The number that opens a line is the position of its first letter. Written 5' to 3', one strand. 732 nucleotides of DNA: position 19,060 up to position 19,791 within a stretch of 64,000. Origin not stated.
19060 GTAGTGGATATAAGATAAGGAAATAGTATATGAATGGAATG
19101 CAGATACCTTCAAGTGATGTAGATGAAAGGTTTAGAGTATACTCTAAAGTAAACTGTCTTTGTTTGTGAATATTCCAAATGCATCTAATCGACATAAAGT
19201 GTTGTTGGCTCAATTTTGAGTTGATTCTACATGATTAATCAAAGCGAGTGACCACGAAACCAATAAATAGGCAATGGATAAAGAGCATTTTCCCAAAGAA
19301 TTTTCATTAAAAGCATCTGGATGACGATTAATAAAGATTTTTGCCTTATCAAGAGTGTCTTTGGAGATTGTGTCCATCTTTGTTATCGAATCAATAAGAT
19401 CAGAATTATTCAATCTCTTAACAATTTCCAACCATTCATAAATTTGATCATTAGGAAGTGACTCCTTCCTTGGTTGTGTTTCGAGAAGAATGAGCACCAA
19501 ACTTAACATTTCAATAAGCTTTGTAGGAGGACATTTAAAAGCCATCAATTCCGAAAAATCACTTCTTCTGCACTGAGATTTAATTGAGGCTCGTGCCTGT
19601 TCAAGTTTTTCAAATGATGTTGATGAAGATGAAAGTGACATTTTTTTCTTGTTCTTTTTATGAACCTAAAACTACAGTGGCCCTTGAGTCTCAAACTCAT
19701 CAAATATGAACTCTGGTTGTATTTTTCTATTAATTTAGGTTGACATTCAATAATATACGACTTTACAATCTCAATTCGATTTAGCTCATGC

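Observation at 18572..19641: Tandem pair of free-standing dynein MTBD-like microproteins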

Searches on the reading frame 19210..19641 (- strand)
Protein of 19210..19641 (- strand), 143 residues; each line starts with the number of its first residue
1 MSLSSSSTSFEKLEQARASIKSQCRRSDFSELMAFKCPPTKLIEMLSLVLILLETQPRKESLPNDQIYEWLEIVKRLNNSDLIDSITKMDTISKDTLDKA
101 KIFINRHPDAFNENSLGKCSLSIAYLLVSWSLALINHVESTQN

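Call 3: search_protein_families(library=pfam, proteins=[window:19210-19641:-], max_evalue=1)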
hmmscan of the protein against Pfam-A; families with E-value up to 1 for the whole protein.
window:19210-19641:- (143 aa): 0 families

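Call 6: search_solved_structures(query=window:19210-19641:-, max_evalue=10, show_alignments=3)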
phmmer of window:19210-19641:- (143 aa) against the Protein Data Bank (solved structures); distinct sequences matched with E-value up to 10: 3.
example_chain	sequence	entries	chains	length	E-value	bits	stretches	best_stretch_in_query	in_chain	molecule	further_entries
2rr7_A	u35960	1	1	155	0.0058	19.9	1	21-136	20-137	Dynein heavy chain 9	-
7kzm_A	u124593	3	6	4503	0.009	19.3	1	15-140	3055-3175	Heavy chain alpha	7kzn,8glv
6ccf_A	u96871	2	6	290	1.3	12.4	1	56-97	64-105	Calcium/calmodulin-dependent protein kinase kinase 1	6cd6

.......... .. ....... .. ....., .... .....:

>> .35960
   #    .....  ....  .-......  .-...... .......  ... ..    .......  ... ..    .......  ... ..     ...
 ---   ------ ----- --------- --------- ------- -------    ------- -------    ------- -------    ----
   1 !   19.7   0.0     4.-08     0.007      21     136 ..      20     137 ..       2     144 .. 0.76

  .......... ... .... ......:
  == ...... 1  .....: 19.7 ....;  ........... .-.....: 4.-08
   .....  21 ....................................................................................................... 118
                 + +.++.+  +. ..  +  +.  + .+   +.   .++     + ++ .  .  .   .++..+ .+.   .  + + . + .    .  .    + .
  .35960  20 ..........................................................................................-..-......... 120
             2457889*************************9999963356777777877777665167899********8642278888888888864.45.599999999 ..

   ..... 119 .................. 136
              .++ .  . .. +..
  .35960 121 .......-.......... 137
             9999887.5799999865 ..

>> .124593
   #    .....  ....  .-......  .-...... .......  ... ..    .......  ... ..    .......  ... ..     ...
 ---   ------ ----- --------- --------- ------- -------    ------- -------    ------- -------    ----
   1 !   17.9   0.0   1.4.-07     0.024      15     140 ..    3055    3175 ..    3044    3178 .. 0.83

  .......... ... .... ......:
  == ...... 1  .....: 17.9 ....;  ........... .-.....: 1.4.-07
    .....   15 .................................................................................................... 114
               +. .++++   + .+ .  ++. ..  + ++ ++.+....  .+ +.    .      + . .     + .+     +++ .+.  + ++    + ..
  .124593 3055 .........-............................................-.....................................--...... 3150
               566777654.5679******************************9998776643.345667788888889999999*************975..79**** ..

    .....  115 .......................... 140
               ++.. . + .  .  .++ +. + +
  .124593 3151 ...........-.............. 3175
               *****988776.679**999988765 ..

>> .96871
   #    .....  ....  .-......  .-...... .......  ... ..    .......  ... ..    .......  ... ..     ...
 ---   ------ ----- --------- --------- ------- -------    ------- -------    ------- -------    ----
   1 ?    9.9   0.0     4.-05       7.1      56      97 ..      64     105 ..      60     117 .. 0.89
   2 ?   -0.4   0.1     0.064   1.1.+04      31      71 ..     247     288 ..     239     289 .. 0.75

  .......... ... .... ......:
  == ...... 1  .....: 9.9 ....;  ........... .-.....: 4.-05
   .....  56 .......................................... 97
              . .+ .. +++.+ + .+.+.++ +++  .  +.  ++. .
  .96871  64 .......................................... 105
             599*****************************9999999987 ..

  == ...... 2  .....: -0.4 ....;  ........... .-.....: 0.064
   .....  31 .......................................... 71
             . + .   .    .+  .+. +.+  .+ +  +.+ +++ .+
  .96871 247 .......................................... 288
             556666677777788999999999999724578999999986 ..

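Call 8: find_homologous_proteins(query=window:19210-19641:-, max_evalue=0.01)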
Query window:19210-19641:- (143 aa): 1 proteins with E <= 0.01 among 35 candidates.
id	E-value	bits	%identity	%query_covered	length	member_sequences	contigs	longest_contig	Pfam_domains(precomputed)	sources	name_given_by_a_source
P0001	4.0e-85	300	100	100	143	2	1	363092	-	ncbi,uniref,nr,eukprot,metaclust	ncbi:predicted protein [Naegleria gruberi]|uniref:Predicted protein n=1 Tax=Naegleria gruberi TaxID=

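Call 13: find_encoding_contigs(protein=P0001, flank=8000, max_places=4)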
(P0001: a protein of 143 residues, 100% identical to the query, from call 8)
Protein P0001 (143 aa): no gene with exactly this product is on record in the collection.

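Call 15: predict_structure(alignment_id=A1)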
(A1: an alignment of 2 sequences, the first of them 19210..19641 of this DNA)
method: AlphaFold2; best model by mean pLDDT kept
length: 143 residues; sequences in the alignment: 2
mean_pLDDT: 53.6   pTM: 0.38
mean pLDDT of the five models: 53.6, 47.0, 42.2, 40.9, 38.6
residues with pLDDT >= 90: 0; 70-90: 0; 50-70: 100; < 50: 43
segments of 3 or more residues with pLDDT < 50: 1-7, 26-42, 109-118, 141-143
pLDDT, mean of each block of 10 residues (from residue 1): 43 54 47 40 57 60 54 62 60 59 56 46 57 57 44
secondary structure, 60 per line:
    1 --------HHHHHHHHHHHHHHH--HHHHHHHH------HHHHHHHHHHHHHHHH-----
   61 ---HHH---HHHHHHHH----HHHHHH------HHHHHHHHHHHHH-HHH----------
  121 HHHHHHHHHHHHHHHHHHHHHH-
elements in order: H9-23 H26-33 H40-55 H70-77 H82-87 H94-106 H121-142

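Call 16: search_protein_representatives(alignment_id=A1)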
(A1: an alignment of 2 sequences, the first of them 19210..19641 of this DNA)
Query: 2 sequences, 144 profile positions. Proteins with E-value up to 0.001 (for the whole library): 16; up to 1e-10: 2; up to 1e-30: 2. The best 16 are listed.
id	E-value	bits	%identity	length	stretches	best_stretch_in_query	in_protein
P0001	6.0e-78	275.9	-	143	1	1-144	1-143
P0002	7.1e-70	249.7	-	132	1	7-141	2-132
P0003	4.6e-10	55.8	-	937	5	12-122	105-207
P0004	5.3e-10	55.6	-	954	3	4-137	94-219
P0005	4.1e-07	46.2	-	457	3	12-141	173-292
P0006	3.8e-06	43.1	-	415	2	25-138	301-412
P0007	1.0e-05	41.7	-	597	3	13-139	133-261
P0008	1.9e-05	40.8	-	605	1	12-136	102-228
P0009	3.3e-05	40.1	-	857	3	13-136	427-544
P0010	4.4e-05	39.6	-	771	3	21-139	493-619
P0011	2.8e-04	37.0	-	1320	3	26-104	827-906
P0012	2.9e-04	37.0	-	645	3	10-138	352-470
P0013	3.2e-04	36.8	-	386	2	11-139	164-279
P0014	3.6e-04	36.7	-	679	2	4-135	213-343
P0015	5.8e-04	36.0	-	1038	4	13-137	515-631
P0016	6.1e-04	35.9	-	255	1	8-141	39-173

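Call 18: search_protein_families(library=pfam, proteins=[P0003, P0004, P0005, P0006, P0007, P0008, P0009, P0013, P0014, P0016], max_evalue=0.1)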
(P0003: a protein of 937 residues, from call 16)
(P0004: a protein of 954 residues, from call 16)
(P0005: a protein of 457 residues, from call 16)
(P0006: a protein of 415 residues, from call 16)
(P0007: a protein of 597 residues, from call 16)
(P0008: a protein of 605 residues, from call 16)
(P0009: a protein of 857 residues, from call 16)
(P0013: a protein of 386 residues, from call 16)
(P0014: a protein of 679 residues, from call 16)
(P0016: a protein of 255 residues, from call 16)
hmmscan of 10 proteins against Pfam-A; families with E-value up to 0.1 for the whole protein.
P0003 (937 aa): 16 families
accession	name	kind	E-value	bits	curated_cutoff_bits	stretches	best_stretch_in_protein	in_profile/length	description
PF12777.12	MT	-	1.6e-25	90.4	24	5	452-561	91-207/344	Microtubule-binding stalk of dynein motor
PF13879.11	Hmw_CFAP97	-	1.3e-08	35.9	25.6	1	28-92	1-60/100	Hemingway/CFA97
PF08988.15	T3SS_needle_E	-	2.5e-08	34.4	22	0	783-817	8-42/67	Type III secretion system, cytoplasmic E component of needle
PF14601.11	TFX_C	-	2.6e-08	34.1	27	0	486-530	11-55/83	DNA_binding protein, TFX, C-term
PF09807.15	ELP6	-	3.7e-07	30.3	31.6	0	551-576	48-73/252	Elongation complex protein 6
PF05276.19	SH3BP5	-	6.7e-07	29.8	25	0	87-115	10-37/231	SH3 domain-binding protein 5 (SH3BP5)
PF13334.11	DUF4094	-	7.9e-06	26.7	24.5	0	52-111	38-89/90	Domain of unknown function (DUF4094)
PF04017.17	DUF366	-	2.3e-05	24.4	29.9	0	482-507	91-116/184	Domain of unknown function (DUF366)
PF17035.10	BET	-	9.4e-05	22.9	24.5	0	169-188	44-63/64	Bromodomain extra-terminal - transcription regulation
PF08730.15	Rad33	-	0.00062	20.2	21.7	0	307-370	10-72/165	Rad33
PF00038.26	Filament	-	0.0015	18.7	40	0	9-125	23-124/313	Intermediate filament protein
PF19860.4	DUF6334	-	0.013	15.4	25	0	341-382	44-85/125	Family of unknown function (DUF6334)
PF07560.16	DUF1539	-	0.046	14.2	23.8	0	174-206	63-95/126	Domain of Unknown Function (DUF1539)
PF01075.23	Glyco_transf_9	-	0.06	13.1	22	0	7-60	109-163/247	Glycosyltransferase family 9 (heptosyltransferase)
PF17058.10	MBR1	-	0.062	13.7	25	0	18-85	93-155/230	Mitochondrial biogenesis regulation protein 1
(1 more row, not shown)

P0004 (954 aa): 1 family
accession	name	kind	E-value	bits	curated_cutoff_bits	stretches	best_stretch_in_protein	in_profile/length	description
PF12777.12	MT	-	2.6e-10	40.3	24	2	296-409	96-211/344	Microtubule-binding stalk of dynein motor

P0005 (457 aa): 2 families
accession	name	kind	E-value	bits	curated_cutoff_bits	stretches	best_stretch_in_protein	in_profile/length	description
PF12777.12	MT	-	6.6e-14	52.1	24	2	174-293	91-213/344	Microtubule-binding stalk of dynein motor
PF22999.2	LTN1_E3_ligase_6th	-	0.072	13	27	0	27-61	108-142/221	LTN1 family HEAT repeat region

P0006 (415 aa): 1 family
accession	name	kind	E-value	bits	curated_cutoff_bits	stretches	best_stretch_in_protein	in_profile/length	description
PF12777.12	MT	-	2.1e-32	113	24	3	137-283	90-220/344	Microtubule-binding stalk of dynein motor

P0007 (597 aa): 2 families
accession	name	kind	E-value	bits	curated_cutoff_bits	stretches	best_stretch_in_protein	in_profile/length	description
PF12777.12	MT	-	4.5e-54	184.2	24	4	451-589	87-211/344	Microtubule-binding stalk of dynein motor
PF20696.2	UbiD_C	-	0.05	14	24.2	0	160-201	25-67/127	3-octaprenyl-4-hydroxybenzoate carboxy-lyase C-terminal domain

P0008 (605 aa): 2 families
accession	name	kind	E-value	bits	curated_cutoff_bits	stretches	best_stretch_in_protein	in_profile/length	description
PF12777.12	MT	-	6.8e-43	147.4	24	1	13-361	1-340/344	Microtubule-binding stalk of dynein motor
PF12781.13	AAA_9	-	2e-15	57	27.4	1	394-522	1-89/222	ATP-binding dynein motor region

P0009 (857 aa): 1 family
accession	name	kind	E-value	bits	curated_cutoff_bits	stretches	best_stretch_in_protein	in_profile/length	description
PF12777.12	MT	-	1.2e-33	117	24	3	418-547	82-210/344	Microtubule-binding stalk of dynein motor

P0013 (386 aa): 1 family
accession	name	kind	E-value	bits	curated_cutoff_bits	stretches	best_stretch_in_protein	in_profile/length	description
PF12777.12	MT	-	3e-31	109.1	24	2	135-290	65-221/344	Microtubule-binding stalk of dynein motor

P0014 (679 aa): 1 family
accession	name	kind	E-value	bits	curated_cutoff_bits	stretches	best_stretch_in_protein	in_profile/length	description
PF20497.3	SWI-SNF_Ssr4_C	-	0.0033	17.3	22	1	539-630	267-360/456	SWI/SNF and RSC complexes subunit Ssr4 C-terminal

P0016 (255 aa): 1 family
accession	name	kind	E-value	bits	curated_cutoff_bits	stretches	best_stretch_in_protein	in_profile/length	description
PF12777.12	MT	-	3.9e-13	49.6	24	1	46-167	92-206/344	Microtubule-binding stalk of dynein motor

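Call 24: list_cluster_members(proteins=[P0002, P0003, P0004, P0005, P0015, P0016, P0013, P0014, P0008, P0006])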
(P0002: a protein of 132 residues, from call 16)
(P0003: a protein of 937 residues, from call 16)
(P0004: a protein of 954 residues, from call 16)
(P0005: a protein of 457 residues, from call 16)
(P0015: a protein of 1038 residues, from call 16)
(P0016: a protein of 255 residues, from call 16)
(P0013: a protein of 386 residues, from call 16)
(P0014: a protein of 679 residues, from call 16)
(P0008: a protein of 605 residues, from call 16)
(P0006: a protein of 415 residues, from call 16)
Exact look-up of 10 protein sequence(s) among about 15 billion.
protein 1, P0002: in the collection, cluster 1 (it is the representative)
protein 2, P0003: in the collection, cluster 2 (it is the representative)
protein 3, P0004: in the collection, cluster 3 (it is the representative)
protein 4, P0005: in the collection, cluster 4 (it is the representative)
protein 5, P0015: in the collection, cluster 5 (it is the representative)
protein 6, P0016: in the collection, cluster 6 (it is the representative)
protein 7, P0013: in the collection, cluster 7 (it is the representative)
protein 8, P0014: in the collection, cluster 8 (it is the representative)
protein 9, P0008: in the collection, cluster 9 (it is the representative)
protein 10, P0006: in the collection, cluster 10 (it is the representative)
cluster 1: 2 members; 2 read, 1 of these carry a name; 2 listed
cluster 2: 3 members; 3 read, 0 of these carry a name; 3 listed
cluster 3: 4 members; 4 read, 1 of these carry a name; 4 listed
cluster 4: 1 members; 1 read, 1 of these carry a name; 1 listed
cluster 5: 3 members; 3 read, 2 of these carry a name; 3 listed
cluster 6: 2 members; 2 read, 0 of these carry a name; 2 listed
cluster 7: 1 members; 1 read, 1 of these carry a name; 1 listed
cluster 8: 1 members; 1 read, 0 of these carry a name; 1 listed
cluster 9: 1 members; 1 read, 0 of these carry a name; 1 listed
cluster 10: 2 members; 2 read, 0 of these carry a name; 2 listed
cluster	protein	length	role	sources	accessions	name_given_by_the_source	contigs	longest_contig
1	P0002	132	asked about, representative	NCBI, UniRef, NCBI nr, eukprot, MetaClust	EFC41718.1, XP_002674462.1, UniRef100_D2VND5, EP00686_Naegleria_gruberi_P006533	predicted protein [Naegleria gruberi] | Predicted protein n=1 Tax=Naegleria gruberi TaxID=5762 RepID=D2VND5_NAEGR | uncharacterized protein NAEGRDRAFT_70457 [Naegleria gruberi]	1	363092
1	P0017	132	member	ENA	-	-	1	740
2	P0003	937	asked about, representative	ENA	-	-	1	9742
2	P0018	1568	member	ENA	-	-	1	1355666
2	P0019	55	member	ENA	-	-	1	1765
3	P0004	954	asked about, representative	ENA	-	-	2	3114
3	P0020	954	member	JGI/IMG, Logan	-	hypothetical protein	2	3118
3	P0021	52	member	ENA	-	-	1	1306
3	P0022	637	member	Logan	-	-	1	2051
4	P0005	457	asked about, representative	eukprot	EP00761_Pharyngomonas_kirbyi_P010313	gb/GECH01010333.1/.p1 GENE.gb/GECH01010333.1/~~gb/GECH01010333.1/.p1 ORF type:complete ...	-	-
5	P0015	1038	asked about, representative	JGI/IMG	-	hypothetical protein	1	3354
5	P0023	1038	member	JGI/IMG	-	hypothetical protein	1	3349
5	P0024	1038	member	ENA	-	-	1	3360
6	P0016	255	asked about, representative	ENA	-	-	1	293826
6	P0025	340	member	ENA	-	-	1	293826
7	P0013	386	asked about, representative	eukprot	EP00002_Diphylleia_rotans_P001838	TRINITY_DN1106_c0_g1_i2.p1 TRINITY_DN1106_c0_g1~~TRINITY_DN1106_c0_g1_i2.p1 ORF ...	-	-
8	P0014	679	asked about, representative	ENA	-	-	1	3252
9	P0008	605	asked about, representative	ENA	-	-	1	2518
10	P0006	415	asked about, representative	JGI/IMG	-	-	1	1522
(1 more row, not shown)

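Call 26: find_encoding_contigs(protein=P0017, flank=5000, max_places=6)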
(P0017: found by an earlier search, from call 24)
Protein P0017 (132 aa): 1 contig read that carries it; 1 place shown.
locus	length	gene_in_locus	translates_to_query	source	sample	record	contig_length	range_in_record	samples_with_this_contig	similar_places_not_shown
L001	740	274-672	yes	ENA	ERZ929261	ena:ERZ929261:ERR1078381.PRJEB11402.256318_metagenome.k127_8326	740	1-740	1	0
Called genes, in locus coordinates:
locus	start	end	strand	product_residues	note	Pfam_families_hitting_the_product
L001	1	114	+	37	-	?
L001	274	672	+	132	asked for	-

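Call 35: search_solved_structures(query=A3, max_evalue=0.001, show_alignments=1)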
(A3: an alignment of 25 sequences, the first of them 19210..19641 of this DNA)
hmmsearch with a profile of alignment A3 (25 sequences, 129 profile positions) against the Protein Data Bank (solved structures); distinct sequences matched with E-value up to 0.001: 89 (the best 60 are shown).
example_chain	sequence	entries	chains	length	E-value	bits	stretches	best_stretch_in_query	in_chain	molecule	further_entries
8glv_Lc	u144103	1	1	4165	3e-36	127.5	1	2-126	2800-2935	DHC2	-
9fqr_Xz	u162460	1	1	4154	1.4e-34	122.1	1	2-124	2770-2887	Dynein axonemal heavy chain 6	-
2rr7_A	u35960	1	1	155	6.3e-34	120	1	3-127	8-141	Dynein heavy chain 9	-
8j07_g5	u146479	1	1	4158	6.4e-34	120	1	2-124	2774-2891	Dynein axonemal heavy chain 6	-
9d2f_T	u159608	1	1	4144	6.5e-34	120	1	2-124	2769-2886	Dynein, axonemal, heavy chain 6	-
8glv_Fm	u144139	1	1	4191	5.7e-33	116.9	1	3-127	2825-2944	AAA+ ATPase domain-containing protein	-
8i3j_A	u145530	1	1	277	6e-33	116.8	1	2-125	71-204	Dynein axonemal heavy chain 1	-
9fqr_X1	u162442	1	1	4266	2.9e-32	114.6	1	2-125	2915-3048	Dynein axonemal heavy chain 1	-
9d2f_U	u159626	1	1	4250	3.4e-32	114.4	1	2-125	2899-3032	Dynein axonemal heavy chain 1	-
8glv_Kg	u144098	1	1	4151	1e-31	112.8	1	3-127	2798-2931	DHC_N2 domain-containing protein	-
8glv_JG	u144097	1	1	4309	1.4e-31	112.4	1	5-127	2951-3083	AAA+ ATPase domain-containing protein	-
8glv_Me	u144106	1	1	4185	1.9e-31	112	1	4-127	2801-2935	AAA+ ATPase domain-containing protein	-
9y6s_9Q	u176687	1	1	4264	2.7e-31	111.5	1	3-125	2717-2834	Dynein heavy chain, putative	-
8j07_g6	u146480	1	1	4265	2.9e-31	111.4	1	2-125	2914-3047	Dynein axonemal heavy chain 1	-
6rza_X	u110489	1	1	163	4.7e-31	110.7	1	5-127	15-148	Cytoplasmic dynein 1 heavy chain 1,Dynein heavy chain 7, axonemal,Cytoplasmic dynein 1 hea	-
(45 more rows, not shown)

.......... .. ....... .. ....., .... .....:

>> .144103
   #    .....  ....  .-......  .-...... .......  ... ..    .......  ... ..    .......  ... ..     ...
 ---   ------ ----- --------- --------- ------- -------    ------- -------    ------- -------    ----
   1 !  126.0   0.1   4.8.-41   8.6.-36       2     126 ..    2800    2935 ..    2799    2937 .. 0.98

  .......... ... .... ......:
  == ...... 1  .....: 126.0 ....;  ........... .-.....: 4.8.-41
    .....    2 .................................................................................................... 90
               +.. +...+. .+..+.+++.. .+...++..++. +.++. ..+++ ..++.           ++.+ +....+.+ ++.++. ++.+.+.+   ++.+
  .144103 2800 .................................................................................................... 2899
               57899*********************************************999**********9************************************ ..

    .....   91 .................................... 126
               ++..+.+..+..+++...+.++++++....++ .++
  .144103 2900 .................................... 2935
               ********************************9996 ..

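Call 40: predict_structure(alignment_id=A3)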
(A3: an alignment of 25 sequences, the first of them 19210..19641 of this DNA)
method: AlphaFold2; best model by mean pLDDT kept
length: 143 residues; sequences in the alignment: 25
mean_pLDDT: 88.9   pTM: 0.83
mean pLDDT of the five models: 88.9, 87.5, 86.9, 85.4, 81.5
residues with pLDDT >= 90: 105; 70-90: 26; 50-70: 10; < 50: 2
segments of 3 or more residues with pLDDT < 50: none
pLDDT, mean of each block of 10 residues (from residue 1): 70 96 92 92 94 84 80 90 93 96 94 75 92 96 87
secondary structure, 60 per line:
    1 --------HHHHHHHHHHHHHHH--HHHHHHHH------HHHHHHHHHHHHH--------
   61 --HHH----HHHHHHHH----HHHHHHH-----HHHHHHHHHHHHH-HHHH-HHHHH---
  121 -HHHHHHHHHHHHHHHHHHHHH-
elements in order: H9-23 H26-33 H40-52 H70-77 H82-88 H94-106 H108-111 H113-117 H122-142
